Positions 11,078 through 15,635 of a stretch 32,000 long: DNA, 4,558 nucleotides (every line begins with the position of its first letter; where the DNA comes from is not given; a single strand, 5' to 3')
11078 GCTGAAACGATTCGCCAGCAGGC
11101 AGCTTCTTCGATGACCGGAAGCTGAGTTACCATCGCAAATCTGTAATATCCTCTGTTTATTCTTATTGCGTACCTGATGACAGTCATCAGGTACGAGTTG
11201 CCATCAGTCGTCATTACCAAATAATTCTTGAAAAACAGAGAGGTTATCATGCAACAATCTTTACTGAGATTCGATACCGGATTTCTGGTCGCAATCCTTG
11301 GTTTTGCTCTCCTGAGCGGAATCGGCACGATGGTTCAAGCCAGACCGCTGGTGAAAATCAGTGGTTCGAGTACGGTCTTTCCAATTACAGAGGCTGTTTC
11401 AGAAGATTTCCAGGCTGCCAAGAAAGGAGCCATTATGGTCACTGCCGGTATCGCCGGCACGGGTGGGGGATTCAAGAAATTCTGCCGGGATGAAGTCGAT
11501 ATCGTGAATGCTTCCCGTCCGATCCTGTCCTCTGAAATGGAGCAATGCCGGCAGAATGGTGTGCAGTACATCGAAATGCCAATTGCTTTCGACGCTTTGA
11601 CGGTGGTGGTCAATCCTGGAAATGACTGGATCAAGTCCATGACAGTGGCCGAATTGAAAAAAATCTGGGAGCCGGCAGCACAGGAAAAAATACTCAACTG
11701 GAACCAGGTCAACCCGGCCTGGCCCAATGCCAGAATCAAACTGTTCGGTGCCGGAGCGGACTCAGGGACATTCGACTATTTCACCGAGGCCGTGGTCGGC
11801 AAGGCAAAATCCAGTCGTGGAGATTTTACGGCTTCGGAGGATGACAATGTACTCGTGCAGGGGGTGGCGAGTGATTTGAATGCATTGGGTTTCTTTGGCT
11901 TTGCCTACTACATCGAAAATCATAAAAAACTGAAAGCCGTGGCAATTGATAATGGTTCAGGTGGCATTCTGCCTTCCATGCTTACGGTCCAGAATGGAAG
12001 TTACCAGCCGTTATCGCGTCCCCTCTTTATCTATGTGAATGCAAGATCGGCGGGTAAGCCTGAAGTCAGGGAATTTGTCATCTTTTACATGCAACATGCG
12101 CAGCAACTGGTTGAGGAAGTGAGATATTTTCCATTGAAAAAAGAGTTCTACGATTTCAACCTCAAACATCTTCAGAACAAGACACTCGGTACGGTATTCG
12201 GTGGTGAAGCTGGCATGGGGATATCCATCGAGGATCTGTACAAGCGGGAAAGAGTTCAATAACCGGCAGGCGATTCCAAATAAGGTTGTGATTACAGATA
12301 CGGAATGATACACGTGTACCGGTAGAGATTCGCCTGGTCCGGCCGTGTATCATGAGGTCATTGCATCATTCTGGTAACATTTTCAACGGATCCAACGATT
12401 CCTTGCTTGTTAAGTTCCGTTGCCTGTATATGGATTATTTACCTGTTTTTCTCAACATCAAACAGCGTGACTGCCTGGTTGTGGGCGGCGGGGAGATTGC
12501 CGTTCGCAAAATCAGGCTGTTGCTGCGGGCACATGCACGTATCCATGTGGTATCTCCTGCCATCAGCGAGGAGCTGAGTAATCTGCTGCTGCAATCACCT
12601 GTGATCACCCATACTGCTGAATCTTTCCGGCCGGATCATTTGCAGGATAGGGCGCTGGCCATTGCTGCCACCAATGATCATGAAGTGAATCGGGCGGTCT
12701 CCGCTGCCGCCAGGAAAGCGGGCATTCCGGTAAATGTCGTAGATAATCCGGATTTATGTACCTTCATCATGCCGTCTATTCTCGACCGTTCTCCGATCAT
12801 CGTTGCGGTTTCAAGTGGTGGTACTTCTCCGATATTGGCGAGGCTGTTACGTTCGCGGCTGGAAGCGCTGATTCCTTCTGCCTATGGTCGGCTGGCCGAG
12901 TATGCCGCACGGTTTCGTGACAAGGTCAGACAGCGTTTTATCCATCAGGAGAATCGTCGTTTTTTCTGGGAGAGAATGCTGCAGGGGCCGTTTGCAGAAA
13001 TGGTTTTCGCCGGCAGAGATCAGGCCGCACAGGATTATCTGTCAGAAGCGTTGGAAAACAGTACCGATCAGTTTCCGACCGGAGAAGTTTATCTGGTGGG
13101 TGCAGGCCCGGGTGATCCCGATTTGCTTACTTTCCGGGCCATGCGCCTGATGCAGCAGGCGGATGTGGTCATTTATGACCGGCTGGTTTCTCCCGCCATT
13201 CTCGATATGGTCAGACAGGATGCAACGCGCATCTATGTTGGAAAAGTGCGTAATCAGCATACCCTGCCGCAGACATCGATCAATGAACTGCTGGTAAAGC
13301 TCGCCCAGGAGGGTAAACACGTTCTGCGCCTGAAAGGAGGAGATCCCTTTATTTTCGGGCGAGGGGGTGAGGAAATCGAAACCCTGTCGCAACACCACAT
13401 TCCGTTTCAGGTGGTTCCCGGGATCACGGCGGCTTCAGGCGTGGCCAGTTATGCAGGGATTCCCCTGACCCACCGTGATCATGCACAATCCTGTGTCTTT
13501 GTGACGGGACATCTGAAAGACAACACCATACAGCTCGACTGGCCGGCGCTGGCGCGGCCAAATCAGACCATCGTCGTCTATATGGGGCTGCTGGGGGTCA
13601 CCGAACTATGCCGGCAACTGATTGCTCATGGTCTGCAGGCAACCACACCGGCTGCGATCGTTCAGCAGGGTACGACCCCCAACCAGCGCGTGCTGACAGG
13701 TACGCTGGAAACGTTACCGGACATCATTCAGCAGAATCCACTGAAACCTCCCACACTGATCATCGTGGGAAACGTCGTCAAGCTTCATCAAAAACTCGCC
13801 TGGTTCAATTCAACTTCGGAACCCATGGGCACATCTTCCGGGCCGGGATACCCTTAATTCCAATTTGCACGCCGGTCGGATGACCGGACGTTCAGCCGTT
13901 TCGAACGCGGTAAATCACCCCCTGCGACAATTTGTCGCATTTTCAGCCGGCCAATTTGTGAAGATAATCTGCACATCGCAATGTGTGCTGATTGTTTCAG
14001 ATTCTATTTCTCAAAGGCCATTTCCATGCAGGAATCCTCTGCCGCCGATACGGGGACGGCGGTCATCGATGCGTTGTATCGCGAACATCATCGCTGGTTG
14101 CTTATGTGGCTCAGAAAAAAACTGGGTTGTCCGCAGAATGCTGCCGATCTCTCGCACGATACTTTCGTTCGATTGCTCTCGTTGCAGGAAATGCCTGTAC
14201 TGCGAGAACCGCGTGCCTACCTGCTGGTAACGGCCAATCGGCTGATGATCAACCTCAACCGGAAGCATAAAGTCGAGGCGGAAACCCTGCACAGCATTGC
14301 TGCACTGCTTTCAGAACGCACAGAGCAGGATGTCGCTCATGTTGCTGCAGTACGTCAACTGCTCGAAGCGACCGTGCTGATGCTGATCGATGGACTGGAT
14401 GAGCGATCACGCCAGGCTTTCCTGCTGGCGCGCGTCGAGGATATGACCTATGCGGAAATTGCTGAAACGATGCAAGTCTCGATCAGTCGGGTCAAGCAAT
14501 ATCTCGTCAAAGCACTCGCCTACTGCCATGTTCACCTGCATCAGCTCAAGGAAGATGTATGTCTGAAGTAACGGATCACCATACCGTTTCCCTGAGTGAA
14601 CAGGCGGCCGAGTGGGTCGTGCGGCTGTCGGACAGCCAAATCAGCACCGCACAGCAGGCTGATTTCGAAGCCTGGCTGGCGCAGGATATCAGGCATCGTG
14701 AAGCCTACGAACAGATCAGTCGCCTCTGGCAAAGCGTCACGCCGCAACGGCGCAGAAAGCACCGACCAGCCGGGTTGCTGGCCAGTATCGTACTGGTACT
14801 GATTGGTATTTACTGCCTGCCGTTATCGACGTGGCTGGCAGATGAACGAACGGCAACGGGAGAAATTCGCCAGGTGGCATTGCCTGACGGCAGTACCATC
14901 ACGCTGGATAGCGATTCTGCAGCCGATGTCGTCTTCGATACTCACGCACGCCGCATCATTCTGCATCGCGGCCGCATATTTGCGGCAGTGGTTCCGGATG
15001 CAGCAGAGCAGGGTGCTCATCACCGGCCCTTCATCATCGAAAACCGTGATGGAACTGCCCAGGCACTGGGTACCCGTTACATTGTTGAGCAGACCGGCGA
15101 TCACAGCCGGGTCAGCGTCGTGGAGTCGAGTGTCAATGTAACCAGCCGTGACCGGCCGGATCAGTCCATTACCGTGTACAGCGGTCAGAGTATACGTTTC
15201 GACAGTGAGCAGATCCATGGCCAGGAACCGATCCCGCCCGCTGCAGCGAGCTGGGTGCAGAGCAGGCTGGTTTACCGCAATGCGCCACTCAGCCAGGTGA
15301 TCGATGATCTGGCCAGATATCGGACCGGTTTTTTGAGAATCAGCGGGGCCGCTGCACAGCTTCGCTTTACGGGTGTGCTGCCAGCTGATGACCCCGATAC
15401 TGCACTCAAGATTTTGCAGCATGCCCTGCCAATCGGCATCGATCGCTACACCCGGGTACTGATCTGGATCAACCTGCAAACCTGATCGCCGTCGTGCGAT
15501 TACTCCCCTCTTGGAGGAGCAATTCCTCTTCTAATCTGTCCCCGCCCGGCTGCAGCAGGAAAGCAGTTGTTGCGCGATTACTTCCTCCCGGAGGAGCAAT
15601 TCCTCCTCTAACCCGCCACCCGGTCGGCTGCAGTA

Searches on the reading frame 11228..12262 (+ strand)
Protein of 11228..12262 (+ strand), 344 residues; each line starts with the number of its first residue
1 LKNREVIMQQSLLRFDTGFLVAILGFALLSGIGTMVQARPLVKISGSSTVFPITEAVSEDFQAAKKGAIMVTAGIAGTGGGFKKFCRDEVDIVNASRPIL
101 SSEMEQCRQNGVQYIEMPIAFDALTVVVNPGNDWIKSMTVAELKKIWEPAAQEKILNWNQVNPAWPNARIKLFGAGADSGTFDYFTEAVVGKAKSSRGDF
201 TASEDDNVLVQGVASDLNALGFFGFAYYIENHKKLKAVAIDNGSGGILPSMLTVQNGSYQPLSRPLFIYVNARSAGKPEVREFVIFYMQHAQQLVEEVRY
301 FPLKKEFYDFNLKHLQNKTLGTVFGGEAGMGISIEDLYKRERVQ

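Call 34: search_protein_families(library=pfam, proteins=[window:11228-12262:+], max_evalue=0.01)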
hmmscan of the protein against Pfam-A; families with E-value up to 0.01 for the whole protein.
window:11228-12262:+ (344 aa): 2 families
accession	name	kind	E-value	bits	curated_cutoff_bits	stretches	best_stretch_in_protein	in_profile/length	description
PF12849.12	PBP_like_2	-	1.4e-32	114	27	1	41-286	9-262/267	PBP superfamily domain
PF12727.12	PBP_like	-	1.3e-09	38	27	1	65-286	7-191/193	PBP superfamily domain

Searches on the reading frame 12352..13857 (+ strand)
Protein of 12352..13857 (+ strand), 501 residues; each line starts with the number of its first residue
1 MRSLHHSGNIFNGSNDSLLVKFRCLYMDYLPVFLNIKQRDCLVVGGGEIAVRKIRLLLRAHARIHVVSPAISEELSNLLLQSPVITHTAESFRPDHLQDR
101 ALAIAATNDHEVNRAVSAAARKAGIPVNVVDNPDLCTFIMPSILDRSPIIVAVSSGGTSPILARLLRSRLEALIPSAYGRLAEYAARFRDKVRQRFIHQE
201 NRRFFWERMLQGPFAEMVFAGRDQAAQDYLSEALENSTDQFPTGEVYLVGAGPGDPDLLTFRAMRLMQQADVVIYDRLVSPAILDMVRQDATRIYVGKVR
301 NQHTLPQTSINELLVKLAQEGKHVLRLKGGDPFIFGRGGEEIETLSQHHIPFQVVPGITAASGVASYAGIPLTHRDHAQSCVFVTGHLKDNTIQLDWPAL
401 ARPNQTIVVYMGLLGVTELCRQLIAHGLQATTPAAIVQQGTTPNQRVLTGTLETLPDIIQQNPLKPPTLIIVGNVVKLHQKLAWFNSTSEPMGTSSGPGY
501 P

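Call 34: search_protein_families(library=pfam, proteins=[window:12352-13857:+], max_evalue=0.01)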
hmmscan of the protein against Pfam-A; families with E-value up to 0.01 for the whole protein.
window:12352-13857:+ (501 aa): 4 families
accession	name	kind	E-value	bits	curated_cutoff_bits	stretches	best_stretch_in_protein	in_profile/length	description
PF00590.25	TP_methylase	-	3.9e-58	197.3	27.8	1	246-455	2-211/212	Tetrapyrrole (Corrin/Porphyrin) Methylases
PF13241.12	NAD_binding_7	-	5.6e-32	110.9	22.1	1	32-142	1-104/104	Putative NAD(P)-binding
PF10414.14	CysG_dimeriser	-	2.4e-19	69.3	23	1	177-234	1-58/58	Sirohaem synthase dimerisation region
PF14824.11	Sirohm_synth_M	-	5.3e-06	26.3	25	1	151-172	6-27/28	Sirohaem biosynthesis protein central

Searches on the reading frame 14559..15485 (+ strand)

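Call 13: search_protein_families(library=pfam, proteins=[window:14559-15485:+], max_evalue=0.01)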
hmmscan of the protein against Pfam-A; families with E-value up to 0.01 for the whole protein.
window:14559-15485:+ (308 aa): 2 families
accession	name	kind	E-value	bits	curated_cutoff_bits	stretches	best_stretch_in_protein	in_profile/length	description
PF04773.18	FecR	-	8.5e-21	74.7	24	1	95-192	2-96/97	FecR protein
PF16220.10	DUF4880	-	3.1e-14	53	25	1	14-56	1-43/43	Domain of unknown function (DUF4880)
